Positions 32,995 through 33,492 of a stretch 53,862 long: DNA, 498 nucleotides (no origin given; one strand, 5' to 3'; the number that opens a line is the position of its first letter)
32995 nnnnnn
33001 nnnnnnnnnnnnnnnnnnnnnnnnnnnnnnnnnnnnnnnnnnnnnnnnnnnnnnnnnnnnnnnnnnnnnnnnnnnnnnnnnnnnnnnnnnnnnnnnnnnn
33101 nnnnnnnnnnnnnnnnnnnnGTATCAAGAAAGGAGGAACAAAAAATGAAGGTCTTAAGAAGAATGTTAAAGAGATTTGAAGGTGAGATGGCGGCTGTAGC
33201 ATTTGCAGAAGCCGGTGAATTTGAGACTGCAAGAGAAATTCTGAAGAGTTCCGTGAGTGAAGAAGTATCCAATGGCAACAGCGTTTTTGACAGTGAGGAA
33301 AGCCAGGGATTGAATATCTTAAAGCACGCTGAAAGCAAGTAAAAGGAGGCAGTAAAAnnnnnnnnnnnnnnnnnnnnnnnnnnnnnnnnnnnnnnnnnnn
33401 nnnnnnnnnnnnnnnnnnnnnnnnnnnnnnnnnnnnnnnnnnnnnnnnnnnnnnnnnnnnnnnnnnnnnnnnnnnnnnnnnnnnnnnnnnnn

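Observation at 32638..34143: Putative sigma-54 operon: two proteins sharing an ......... motif plus a TauE-family membrane protein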

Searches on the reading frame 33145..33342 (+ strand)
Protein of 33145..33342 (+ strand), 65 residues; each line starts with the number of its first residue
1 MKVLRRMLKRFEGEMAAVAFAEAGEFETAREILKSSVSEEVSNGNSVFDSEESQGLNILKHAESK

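Call 3: search_protein_families(library=pfam, proteins=[window:33145-33342:+], max_evalue=1)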
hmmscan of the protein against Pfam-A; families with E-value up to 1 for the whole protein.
window:33145-33342:+ (65 aa): 1 family
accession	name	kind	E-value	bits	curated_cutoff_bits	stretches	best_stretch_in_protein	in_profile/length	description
PF13428.12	TPR_14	-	0.045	14.9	23.5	0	16-38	7-29/44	Tetratricopeptide repeat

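Call 4: search_protein_families(library=ncbifam, proteins=[window:33145-33342:+], max_evalue=1)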
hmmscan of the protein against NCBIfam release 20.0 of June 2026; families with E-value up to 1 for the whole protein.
window:33145-33342:+ (65 aa): 0 families

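Call 7: find_homologous_proteins(query=window:33145-33342:+, max_evalue=1)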
Query window:33145-33342:+ (65 aa): 36 proteins with E <= 1 among 36 candidates.
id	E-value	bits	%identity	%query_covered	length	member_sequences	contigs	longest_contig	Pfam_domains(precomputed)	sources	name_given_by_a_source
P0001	8.2e-32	124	100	100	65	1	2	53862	-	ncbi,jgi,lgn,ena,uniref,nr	ncbi:hypothetical protein MNBD_NITROSPIRAE03-842 [hydrothermal vent metagenome]|uniref:Uncharacteriz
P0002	8.0e-30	118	92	100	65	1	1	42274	-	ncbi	-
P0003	9.3e-29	115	94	100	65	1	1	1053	-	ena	-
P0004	1.4e-28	114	91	100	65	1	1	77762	-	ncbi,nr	ncbi:MAG: hypothetical protein VST71_00590 [Nitrospirota bacterium]|nr:hypothetical protein [Nitrosp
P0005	5.4e-28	112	88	100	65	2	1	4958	-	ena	-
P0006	6.1e-28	112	91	100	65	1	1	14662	-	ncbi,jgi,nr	ncbi:MAG: hypothetical protein GXO95_08120 [Nitrospirae bacterium]|nr:hypothetical protein [Nitrospi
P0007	8.0e-28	112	89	100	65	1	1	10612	-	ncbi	-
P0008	8.0e-28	112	89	100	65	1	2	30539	-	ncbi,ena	-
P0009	2.6e-27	110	91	100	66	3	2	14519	-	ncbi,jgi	-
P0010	2.7e-19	85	75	100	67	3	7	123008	-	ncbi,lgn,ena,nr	ncbi:hypothetical protein BMS3Bbin06_00279 [bacterium BMS3Bbin06]|nr:hypothetical protein BMS3Bbin06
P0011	7.9e-12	62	61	100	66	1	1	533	-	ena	-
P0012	1.6e-10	58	61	63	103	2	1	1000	-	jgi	jgi:cellobiose-specific phosphotransferase system component IIA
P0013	6.1e-9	53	80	46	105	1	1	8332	-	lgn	-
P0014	3.6e-8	51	47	43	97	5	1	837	PF13424.13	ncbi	-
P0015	5.1e-8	50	73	46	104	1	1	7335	-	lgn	-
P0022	1.3e-5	43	35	95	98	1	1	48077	-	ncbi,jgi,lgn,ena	-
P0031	6.3e-3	34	67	51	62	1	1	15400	-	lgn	-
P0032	7.6e-3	34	69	45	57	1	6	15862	-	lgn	-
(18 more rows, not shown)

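Call 15: find_encoding_contigs(protein=P0022, flank=8000, max_places=3)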
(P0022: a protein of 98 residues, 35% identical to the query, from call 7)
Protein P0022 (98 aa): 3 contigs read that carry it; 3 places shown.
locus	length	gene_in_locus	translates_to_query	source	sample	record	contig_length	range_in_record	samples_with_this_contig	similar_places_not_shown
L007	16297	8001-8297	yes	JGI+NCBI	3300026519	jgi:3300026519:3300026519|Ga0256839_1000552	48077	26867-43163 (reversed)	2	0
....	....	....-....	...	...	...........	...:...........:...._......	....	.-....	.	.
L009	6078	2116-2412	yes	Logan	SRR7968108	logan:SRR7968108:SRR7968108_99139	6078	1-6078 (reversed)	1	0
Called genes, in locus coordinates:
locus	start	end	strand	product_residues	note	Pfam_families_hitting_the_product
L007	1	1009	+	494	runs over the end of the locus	PF00672:HAMP, PF00512:HisKA, PF02518:HATPase_c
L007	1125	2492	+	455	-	PF00072:Response_reg, PF00158:Sigma54_activat, PF14532:Sigma54_activ_2, PF00004:AAA (weak), PF07728:AAA_5, PF25601:AAA_lid_14, PF02954:HTH_8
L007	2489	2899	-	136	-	-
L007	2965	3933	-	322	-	PF01925:TauE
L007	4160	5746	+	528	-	PF00672:HAMP (weak), PF14501:HATPase_c_5 (faint), PF00512:HisKA, PF02518:HATPase_c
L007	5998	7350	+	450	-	PF00072:Response_reg, PF00158:Sigma54_activat, PF14532:Sigma54_activ_2, PF01078:Mg_chelatase (faint), PF07724:AAA_2 (weak), PF07728:AAA_5, PF25601:AAA_lid_14, PF02954:HTH_8 (weak), +1 more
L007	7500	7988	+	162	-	-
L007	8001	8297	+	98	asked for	-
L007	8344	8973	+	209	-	-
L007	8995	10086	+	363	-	PF01925:TauE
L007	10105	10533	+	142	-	PF00582:Usp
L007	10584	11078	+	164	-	-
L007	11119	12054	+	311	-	PF01925:TauE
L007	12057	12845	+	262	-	PF09608:Alph_Pro_TM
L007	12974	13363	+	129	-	PF00072:Response_reg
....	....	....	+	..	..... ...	-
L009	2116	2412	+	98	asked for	-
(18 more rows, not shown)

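Call 16: find_encoding_contigs(protein=P0032, flank=8000, max_places=4)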
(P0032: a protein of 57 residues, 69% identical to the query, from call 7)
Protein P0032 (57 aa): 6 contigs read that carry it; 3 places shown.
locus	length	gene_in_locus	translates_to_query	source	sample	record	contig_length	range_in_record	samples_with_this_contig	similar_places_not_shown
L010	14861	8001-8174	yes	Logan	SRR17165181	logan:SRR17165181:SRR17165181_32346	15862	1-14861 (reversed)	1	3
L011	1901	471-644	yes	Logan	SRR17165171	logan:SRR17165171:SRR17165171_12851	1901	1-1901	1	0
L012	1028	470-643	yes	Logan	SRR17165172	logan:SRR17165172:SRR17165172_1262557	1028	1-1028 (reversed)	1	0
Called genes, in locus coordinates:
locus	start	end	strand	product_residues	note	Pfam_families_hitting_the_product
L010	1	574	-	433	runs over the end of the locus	PF00672:HAMP (weak), PF00015:MCPsignal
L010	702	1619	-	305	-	PF01063:Aminotran_4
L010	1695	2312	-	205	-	PF01135:PCMT, PF13847:Methyltransf_31 (weak)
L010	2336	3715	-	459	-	PF00890:FAD_binding_2 (faint), PF01134:GIDA (faint), PF01266:DAO (faint), PF03486:HI0933_like (weak), PF05834:Lycopene_cycl (faint), PF07992:Pyr_redox_2 (faint), PF13738:Pyr_redox_3 (faint), PF21688:FAD-depend_C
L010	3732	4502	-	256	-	PF01975:SurE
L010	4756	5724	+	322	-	PF01925:TauE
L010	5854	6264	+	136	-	PF27327:AF_1016 (weak)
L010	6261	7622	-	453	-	PF00072:Response_reg, PF00158:Sigma54_activat, PF14532:Sigma54_activ_2, PF00004:AAA (weak), PF07728:AAA_5, PF25601:AAA_lid_14, PF02954:HTH_8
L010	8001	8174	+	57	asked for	-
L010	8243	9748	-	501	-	PF00672:HAMP, PF00015:MCPsignal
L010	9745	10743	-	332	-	PF14522:Cytochrome_C7 (faint)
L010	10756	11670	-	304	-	PF04392:ABC_sub_bind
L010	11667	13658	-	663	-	-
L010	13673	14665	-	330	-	PF22678:Cytochrom_c_NrfB-like (faint), PF14522:Cytochrome_C7 (faint), PF14537:Cytochrom_c3_2 (faint), PF09699:Paired_CXXCH_1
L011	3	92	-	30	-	?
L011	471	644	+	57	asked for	-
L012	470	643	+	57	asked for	-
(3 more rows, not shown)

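Call 17: find_encoding_contigs(protein=P0031, flank=8000, max_places=3)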
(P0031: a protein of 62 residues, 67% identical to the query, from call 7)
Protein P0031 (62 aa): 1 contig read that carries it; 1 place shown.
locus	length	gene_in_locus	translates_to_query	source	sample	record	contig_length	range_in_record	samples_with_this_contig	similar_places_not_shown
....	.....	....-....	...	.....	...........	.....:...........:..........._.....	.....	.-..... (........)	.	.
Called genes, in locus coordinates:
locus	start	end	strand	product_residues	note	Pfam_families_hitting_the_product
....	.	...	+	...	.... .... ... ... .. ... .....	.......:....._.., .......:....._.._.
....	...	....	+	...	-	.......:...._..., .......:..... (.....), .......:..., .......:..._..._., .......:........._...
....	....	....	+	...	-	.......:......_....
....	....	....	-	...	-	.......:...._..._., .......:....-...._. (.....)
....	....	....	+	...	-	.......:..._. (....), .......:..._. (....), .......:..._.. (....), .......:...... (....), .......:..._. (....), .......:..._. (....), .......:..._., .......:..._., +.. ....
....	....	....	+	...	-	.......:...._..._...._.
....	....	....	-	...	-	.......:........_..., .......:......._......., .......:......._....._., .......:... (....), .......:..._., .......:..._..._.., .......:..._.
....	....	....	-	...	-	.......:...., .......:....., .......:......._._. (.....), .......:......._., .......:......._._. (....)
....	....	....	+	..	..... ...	-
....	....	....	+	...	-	-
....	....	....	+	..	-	-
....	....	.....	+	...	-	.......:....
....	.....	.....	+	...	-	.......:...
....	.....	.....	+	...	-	?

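Call 39: predict_structure(alignment_id=A2)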
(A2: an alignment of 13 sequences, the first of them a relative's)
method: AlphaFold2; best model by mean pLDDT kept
length: 98 residues; sequences in the alignment: 13
mean_pLDDT: 63.1   pTM: 0.41
mean pLDDT of the five models: 63.1, 63.1, 62.6, 59.5, 59.4
residues with pLDDT >= 90: 0; 70-90: 37; 50-70: 38; < 50: 23
segments of 3 or more residues with pLDDT < 50: 1-3, 35-48, 93-98
pLDDT, mean of each block of 10 residues (from residue 1): 57 70 66 50 46 74 76 77 65 46
secondary structure, 60 per line:
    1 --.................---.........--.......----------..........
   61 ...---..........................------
elements in order: H3-19 H23-31 H34-40 H51-63 H67-92

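Call 41: search_protein_representatives(alignment_id=A3)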
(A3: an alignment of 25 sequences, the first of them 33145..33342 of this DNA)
Query: 25 sequences, 83 profile positions. Proteins with E-value up to 0.001 (for the whole library): 1067; up to 1e-10: 125; up to 1e-30: 1. The best 150 are listed.
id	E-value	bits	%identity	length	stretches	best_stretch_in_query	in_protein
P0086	3.4e-31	123.7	-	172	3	1-47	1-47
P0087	2.9e-24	101.5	-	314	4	1-45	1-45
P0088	3.5e-21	91.7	-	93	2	3-47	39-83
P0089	5.7e-21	91.0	-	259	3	1-46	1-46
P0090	3.6e-20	88.4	-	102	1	1-77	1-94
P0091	1.1e-19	86.9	-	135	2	1-37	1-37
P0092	3.3e-19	85.3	-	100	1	1-82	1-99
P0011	5.5e-19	84.6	-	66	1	1-62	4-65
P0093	2.8e-18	82.4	-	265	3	8-40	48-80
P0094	3.2e-18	82.1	-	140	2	1-48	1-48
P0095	8.5e-18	80.8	-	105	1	2-80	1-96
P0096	2.3e-17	79.4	-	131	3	8-34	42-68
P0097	5.3e-17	78.2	-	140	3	7-39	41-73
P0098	1.9e-16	76.4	-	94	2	9-37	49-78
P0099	2.0e-16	76.4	-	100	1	1-81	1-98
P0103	1.3e-15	73.8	-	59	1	1-48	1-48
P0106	3.9e-15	72.3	-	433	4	2-43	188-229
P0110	2.1e-14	69.9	-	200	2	3-68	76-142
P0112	3.0e-14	69.4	-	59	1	2-42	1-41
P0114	3.2e-14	69.3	-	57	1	1-45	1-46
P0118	7.0e-14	68.2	-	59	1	1-44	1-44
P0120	1.3e-13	67.4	-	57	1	1-39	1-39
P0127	2.0e-13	66.8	-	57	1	1-39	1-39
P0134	6.5e-13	65.1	-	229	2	7-41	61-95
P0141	1.3e-12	64.2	-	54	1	1-45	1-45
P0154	5.0e-12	62.3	-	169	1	1-40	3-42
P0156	5.4e-12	62.2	-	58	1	1-46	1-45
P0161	9.1e-12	61.5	-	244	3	7-44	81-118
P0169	1.4e-11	60.8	-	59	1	1-46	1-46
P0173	1.7e-11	60.6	-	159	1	1-65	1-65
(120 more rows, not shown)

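Call 43: search_protein_families(library=pfam, proteins=[P0089, P0161, P0173, P0154, P0134, P0106, P0110, P0086, P0093], max_evalue=0.1)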
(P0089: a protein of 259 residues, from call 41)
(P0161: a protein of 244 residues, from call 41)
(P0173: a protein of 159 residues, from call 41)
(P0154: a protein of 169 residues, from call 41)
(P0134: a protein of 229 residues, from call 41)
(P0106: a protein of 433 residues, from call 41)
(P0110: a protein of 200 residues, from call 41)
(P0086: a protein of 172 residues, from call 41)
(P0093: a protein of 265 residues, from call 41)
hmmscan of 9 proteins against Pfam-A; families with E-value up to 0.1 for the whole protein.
P0089 (259 aa): 4 families
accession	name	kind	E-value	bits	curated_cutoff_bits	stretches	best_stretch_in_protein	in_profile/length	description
PF04097.20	Nic96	-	0.0014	17.5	34.2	1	14-126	408-518/607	Nup93/Nic96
PF00582.32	Usp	-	0.014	16.3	24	1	132-228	3-101/141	Universal stress protein family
PF07721.20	TPR_4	-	0.034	15.2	27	0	60-77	7-24/26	Tetratricopeptide repeat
PF00781.29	DAGK_cat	-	0.062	13.3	23.6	0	102-171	26-90/125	Diacylglycerol kinase catalytic domain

P0161 (244 aa): 4 families
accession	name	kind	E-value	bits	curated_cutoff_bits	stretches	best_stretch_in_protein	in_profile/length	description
PF00582.32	Usp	-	0.00094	20.2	24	1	112-203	3-97/141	Universal stress protein family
PF07721.20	TPR_4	-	0.032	15.3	27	0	87-106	7-26/26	Tetratricopeptide repeat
PF13424.12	TPR_12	-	0.075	13.7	30.1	0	20-71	14-69/77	Tetratricopeptide repeat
PF00781.29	DAGK_cat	-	0.098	12.7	23.6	1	75-153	19-92/125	Diacylglycerol kinase catalytic domain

P0173 (159 aa): 3 families
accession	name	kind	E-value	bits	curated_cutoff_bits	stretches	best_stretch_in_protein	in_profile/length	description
PF00582.32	Usp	-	4.4e-05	24.5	24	1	34-74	3-43/141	Universal stress protein family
PF02845.22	CUE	-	0.055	13.6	21.1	1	87-107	18-38/42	CUE domain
PF24657.1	DUF7646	-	0.071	13.5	27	0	112-155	29-70/85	Domain of unknown function (DUF7646)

P0154 (169 aa): 1 family
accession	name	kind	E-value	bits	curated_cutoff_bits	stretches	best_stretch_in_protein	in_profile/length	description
PF00582.32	Usp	-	0.00054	21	24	1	39-86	2-49/141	Universal stress protein family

P0134 (229 aa): 3 families
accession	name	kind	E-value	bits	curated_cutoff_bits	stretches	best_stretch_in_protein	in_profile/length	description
PF00582.32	Usp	-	0.012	16.6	24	0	91-138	3-50/141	Universal stress protein family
PF07721.20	TPR_4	-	0.014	16.4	27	0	66-84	6-24/26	Tetratricopeptide repeat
PF18695.7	cPLA2_C2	-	0.015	15.9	26.8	1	85-164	27-107/113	Cytosolic phospholipases A2 C2-domain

P0106 (433 aa): 1 family
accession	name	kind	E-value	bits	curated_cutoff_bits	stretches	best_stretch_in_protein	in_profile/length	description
PF00582.32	Usp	-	0.00082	20.4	24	1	309-384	3-88/141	Universal stress protein family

P0110 (200 aa): 4 families
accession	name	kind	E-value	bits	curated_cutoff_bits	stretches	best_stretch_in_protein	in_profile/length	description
PF14559.12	TPR_19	-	0.027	15.2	25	0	55-86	34-66/68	Tetratricopeptide repeat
PF10138.15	vWA-TerF-like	-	0.031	14.9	29.4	1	27-116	6-103/200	vWA found in TerF C terminus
PF24603.1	TPR_30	-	0.062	14.2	29.7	0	57-114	16-72/100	Tetratricopeptide repeat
PF13035.11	DUF3896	-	0.069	13.8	25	0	140-168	6-34/61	Protein of unknown function (DUF3896)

P0086 (172 aa): 10 families
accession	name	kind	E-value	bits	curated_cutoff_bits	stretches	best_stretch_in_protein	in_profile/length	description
PF02255.21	PTS_IIA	-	0.0005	20.5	27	0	124-155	18-49/94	PTS system, Lactose/Cellobiose specific IIA subunit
PF13428.12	TPR_14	-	0.0013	19.7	23.5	0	125-146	7-28/44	Tetratricopeptide repeat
PF25524.1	RSLD_CPSF6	-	0.0034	18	27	0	124-154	19-49/96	CPSF6-like, RSLD domain, N-terminal region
PF13174.12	TPR_6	-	0.0073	17.3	26.3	0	79-98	8-27/33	Tetratricopeptide repeat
PF01535.26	PPR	-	0.0085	16.7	25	0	80-98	9-27/31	PPR repeat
PF03194.20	LUC7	-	0.046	13.9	33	1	24-115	84-175/246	LUC7 N_terminus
PF05769.16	SIKE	-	0.047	14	24.3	1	64-170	10-117/180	SIKE family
PF22360.1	SbsC_spectrin-like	-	0.056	14.6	26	0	83-105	18-40/62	SbsC,spectrin-like repeat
PF13181.12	TPR_8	-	0.079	13.6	25.7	0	81-97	11-27/34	Tetratricopeptide repeat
PF07721.20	TPR_4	-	0.089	13.9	27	0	17-32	11-26/26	Tetratricopeptide repeat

P0093 (265 aa): 5 families
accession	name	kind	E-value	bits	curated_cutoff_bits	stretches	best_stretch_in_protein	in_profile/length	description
PF13428.12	TPR_14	-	0.0007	20.5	23.5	0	96-118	3-25/44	Tetratricopeptide repeat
PF00582.32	Usp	-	0.0014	19.6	24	1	134-219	12-98/141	Universal stress protein family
PF01535.26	PPR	-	0.0043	17.6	25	0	15-34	9-28/31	PPR repeat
PF07721.20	TPR_4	-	0.0079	17.2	27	0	11-31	6-26/26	Tetratricopeptide repeat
PF14853.12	Fis1_TPR_C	-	0.097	13.3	25.3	0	166-185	30-49/53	Fis1 C-terminal tetratricopeptide repeat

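Call 45: find_homologous_proteins(query=A3, max_evalue=0.001)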
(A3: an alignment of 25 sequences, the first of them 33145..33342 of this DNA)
Query A3 (25 sequences) (65 aa, profile of the alignment): 3333 proteins with E <= 0.001 among 8000 candidates; the best 120 are listed.
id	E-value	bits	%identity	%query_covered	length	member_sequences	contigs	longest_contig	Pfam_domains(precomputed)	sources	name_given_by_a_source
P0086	1.1e-30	124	65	48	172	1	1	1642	-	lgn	-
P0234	7.5e-29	118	71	48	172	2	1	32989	-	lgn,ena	-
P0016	3.5e-25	106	73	46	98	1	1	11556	-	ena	-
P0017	5.0e-24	102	39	95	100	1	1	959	-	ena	-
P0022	5.5e-24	102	35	95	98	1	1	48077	-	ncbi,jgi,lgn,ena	-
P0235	9.7e-24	101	67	28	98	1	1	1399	-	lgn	-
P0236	2.0e-23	100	64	38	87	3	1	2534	-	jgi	jgi:thioredoxin-like negative regulator of GroEL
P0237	6.6e-23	99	60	54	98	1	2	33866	-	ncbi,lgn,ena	-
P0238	6.8e-23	99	57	46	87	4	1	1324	-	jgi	-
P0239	9.6e-23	98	38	95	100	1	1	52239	-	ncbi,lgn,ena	-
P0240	1.8e-22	97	64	38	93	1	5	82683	-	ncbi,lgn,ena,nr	ncbi:MAG TPA: hypothetical protein ENG83_15120 [Nitrospirae bacterium]|nr:hypothetical protein BMS3A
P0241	1.8e-22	97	51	54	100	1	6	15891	-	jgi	jgi:cellobiose-specific phosphotransferase system component IIA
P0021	4.8e-22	96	81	40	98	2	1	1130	-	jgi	-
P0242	5.9e-22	96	55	48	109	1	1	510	-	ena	-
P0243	6.1e-22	96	64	38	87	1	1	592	-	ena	-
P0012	7.7e-21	92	61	63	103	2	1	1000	-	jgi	jgi:cellobiose-specific phosphotransferase system component IIA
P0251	1.0e-20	92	55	51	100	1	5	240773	-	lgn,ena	-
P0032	4.1e-18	83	69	45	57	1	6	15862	-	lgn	-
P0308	2.2e-16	78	60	46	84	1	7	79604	-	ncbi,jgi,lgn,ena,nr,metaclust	ncbi:MAG: hypothetical protein A2521_03160 [Deltaproteobacteria bacterium RIFOXYD12_FULL_57_12]|nr:M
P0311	3.0e-16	77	51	57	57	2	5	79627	-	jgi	jgi:hypothetical protein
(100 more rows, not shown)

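Call 46: find_encoding_contigs(protein=P0308, flank=7000, max_places=2)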
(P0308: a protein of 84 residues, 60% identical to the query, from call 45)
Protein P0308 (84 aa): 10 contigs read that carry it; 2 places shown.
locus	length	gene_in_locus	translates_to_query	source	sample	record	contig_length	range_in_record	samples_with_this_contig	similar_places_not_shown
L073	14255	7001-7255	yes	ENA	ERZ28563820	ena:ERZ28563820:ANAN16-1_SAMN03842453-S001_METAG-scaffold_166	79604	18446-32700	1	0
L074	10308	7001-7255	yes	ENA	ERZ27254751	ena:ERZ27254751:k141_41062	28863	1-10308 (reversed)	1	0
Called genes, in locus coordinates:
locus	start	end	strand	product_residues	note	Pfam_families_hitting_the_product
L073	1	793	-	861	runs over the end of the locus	PF07549:Sec_GG (faint), PF21760:SecD_1st, PF22599:SecDF_P1_head, PF02355:SecD_SecF_C, PF03176:MMPL, PF02355:SecD_SecF_C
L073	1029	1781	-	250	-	PF00731:AIRC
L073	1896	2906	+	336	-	PF01545:Cation_efflux, PF16916:ZT_dimer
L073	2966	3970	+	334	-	PF06325:PrmA, PF05175:MTS, PF02475:TRM5-TYW2_MTfase (weak), PF13649:Methyltransf_25 (weak), PF13847:Methyltransf_31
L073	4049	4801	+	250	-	PF20260:PUA_4, PF04452:Methyltrans_RNA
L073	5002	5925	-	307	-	PF28239:Npun_R2479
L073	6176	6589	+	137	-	PF02580:Tyr_Deacylase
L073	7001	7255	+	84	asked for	-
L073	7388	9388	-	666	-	PF13401:AAA_22 (faint), PF00072:Response_reg, PF00004:AAA, PF07724:AAA_2 (weak), PF07728:AAA_5, PF22667:Lon_lid, PF05362:Lon_C, PF13541:ChlI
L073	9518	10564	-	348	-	PF08100:Dimerisation, PF25213:HVO_A0261_N (weak), PF00891:Methyltransf_2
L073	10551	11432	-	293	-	-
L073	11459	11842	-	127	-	-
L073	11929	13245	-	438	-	PF00501:AMP-binding (faint), PF27533:CapK_C (weak)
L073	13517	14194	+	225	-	PF03460:NIR_SIR_ferr, PF01077:NIR_SIR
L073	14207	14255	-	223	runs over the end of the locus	PF07238:PilZ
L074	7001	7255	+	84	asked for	-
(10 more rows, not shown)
